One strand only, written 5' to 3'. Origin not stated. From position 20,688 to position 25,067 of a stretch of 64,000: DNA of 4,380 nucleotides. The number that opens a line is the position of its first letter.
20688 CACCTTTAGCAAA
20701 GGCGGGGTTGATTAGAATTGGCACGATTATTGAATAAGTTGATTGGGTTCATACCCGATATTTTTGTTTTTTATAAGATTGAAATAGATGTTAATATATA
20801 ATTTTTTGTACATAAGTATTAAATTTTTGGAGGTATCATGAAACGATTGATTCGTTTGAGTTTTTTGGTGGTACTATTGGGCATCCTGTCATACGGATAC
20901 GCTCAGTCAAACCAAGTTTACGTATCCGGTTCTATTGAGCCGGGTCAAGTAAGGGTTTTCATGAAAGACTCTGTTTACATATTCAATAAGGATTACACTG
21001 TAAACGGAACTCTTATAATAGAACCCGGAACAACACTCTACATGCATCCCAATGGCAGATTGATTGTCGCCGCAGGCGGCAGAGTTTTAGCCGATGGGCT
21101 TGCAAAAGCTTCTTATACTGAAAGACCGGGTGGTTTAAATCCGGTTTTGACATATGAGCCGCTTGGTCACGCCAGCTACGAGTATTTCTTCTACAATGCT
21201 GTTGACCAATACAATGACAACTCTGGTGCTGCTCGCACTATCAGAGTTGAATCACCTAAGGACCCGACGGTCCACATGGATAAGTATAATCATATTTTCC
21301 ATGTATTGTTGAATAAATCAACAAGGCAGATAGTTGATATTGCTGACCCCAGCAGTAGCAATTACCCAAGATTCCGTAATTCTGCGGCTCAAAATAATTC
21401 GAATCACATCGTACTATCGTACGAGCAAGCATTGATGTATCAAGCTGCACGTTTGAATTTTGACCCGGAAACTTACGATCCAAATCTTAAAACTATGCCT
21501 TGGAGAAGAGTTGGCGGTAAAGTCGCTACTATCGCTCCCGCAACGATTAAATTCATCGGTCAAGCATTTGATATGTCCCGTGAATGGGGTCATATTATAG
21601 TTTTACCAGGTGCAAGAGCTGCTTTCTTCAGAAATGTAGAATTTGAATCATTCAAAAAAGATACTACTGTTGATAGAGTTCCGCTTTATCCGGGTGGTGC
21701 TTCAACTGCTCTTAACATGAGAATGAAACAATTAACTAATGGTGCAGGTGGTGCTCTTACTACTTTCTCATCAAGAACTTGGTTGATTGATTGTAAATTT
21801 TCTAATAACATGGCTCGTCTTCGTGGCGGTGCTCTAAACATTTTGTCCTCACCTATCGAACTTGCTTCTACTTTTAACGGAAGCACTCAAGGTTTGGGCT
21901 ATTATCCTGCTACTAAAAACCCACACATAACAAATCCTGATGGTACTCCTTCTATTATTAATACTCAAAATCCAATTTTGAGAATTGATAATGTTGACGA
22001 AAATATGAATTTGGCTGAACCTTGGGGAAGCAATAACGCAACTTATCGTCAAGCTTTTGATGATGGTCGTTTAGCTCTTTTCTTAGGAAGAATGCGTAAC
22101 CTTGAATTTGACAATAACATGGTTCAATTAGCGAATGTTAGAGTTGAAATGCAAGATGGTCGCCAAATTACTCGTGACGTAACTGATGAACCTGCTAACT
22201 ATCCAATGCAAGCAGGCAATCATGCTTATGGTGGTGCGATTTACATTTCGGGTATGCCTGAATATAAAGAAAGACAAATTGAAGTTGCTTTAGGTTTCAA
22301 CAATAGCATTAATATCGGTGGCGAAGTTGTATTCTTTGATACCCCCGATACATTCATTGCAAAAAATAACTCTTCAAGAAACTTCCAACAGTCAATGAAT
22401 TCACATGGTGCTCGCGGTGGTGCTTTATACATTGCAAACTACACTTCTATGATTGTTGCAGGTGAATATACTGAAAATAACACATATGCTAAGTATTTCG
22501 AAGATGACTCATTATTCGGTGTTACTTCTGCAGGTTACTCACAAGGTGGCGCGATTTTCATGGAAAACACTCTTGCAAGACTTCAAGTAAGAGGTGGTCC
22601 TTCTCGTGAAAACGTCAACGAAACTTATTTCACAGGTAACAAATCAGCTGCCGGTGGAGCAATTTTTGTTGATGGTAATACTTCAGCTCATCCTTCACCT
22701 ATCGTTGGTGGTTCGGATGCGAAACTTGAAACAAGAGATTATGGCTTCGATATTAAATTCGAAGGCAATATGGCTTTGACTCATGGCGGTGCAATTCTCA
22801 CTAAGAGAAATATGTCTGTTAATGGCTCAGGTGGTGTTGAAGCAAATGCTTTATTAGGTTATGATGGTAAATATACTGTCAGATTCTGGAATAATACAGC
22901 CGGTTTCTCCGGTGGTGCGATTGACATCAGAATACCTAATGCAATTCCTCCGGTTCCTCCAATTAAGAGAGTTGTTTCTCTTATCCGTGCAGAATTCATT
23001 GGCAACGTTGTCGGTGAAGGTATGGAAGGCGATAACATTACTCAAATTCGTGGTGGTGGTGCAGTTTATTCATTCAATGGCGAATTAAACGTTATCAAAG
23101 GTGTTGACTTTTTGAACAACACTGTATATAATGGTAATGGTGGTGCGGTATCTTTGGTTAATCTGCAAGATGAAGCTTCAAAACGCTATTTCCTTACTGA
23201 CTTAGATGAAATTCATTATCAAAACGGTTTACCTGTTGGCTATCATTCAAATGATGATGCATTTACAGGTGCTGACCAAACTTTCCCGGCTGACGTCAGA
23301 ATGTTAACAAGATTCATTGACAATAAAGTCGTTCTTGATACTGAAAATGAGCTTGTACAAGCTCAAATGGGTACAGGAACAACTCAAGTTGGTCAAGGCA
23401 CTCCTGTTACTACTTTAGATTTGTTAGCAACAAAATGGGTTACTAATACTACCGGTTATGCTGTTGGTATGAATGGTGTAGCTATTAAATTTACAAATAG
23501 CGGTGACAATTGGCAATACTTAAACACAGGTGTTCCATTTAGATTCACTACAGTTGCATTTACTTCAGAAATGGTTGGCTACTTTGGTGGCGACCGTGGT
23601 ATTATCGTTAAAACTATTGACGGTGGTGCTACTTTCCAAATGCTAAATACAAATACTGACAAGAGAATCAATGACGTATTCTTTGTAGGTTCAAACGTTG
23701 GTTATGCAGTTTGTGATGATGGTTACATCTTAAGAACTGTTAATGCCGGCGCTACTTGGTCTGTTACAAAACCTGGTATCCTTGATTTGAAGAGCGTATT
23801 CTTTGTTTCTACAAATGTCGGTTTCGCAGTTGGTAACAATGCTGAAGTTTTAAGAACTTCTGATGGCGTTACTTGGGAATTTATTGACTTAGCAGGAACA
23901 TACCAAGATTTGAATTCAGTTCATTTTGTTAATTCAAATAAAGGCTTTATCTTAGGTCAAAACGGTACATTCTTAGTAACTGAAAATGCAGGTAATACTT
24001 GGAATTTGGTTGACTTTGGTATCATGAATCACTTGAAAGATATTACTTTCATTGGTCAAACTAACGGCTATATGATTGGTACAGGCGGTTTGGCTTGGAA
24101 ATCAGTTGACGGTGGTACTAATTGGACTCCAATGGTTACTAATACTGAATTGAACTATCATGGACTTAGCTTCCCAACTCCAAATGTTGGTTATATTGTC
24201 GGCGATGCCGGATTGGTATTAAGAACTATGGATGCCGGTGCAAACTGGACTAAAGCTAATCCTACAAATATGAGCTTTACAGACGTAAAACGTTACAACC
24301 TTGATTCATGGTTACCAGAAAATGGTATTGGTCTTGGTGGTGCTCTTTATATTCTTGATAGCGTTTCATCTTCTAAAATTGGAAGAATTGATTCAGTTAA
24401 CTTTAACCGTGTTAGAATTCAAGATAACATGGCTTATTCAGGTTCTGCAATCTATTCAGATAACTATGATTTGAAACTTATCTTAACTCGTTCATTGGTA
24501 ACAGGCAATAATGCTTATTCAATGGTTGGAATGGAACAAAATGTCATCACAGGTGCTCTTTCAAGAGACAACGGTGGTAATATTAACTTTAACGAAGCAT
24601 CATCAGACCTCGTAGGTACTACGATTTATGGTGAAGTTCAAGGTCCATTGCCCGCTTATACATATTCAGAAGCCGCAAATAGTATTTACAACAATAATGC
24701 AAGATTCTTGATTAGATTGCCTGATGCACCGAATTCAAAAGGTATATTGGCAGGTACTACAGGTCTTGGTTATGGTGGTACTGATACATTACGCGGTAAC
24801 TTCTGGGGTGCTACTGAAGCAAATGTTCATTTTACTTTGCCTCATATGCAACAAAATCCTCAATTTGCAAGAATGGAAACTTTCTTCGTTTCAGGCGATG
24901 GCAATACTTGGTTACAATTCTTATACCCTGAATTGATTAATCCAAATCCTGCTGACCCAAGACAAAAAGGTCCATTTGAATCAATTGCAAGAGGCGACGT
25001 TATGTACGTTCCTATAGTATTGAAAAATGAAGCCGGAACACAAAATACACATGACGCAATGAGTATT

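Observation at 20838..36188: Fifteen-kb run of five co-directional T9SS cargo genes headed by a 2676-aa Pmp-like / Ycf48-like chimeric giant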

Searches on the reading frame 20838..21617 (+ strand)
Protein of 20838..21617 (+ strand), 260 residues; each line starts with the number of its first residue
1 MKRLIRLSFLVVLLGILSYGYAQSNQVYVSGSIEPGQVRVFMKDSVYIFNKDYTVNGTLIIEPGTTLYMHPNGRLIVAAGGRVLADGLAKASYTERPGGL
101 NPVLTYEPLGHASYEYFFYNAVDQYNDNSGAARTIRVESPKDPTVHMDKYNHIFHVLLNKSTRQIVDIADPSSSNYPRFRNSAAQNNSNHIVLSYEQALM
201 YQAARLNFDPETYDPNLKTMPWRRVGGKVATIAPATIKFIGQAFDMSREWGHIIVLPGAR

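Call 63: search_protein_families(library=pfam, proteins=[window:20838-21617:+], max_evalue=0.1)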
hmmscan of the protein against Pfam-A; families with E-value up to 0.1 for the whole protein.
window:20838-21617:+ (260 aa): 0 families

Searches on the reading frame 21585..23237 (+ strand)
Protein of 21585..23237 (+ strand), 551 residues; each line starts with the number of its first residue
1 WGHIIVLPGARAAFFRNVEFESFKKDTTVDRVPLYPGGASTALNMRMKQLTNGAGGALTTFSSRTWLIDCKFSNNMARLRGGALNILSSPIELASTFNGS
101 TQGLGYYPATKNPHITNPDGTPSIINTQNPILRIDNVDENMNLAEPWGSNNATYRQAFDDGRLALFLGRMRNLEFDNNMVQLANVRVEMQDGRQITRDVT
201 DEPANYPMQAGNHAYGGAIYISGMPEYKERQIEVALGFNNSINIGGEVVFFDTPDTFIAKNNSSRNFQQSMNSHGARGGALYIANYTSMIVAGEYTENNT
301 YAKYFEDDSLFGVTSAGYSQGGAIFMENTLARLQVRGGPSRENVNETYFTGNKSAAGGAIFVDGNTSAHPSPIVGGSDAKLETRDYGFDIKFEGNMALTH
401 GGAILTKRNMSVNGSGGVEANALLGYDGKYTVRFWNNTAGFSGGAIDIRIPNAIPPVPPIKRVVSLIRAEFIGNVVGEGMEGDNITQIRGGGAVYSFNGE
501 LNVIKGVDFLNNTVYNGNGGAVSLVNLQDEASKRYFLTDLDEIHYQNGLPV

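Call 63: search_protein_families(library=pfam, proteins=[window:21585-23237:+], max_evalue=0.1)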
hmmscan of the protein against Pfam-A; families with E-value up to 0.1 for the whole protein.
window:21585-23237:+ (551 aa): 1 family
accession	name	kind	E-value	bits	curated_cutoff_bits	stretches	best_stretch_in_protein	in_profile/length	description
PF02415.23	Chlam_PMP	-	5.6e-14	51.2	20.6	0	347-362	2-18/19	Chlamydia polymorphic membrane protein (Chlamydia_PMP) repeat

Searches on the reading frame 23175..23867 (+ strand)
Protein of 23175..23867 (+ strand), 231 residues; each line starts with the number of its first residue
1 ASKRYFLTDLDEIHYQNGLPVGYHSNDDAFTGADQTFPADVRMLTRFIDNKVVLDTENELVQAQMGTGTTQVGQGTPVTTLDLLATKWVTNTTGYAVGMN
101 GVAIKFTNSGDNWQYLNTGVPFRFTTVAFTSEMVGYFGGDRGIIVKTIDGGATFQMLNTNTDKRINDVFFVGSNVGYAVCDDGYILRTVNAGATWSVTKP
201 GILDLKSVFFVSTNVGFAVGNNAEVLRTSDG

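Call 63: search_protein_families(library=pfam, proteins=[window:23175-23867:+], max_evalue=0.1)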
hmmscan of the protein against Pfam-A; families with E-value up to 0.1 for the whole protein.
window:23175-23867:+ (231 aa): 2 families
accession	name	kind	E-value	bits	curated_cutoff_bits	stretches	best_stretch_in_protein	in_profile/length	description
PF14870.12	PSII_BNR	-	6.8e-10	39.1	27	2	112-197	8-96/303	Photosynthesis system II assembly factor YCF48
PF02012.26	BNR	-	0.019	15.3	27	0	188-196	3-11/12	BNR/Asp-box repeat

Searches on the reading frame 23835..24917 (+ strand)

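Call 63: search_protein_families(library=pfam, proteins=[window:23835-24917:+], max_evalue=0.1)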
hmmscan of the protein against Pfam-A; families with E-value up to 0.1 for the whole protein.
window:23835-24917:+ (361 aa): 3 families
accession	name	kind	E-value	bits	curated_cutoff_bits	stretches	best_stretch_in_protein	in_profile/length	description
PF14870.12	PSII_BNR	-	7.1e-17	62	27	2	52-141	5-97/303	Photosynthesis system II assembly factor YCF48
PF15902.12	Sortilin-Vps10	-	3.9e-06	26.4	33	1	7-105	5-117/446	Sortilin, neurotensin receptor 3,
PF02012.26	BNR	-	0.028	14.8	27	0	89-98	2-11/12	BNR/Asp-box repeat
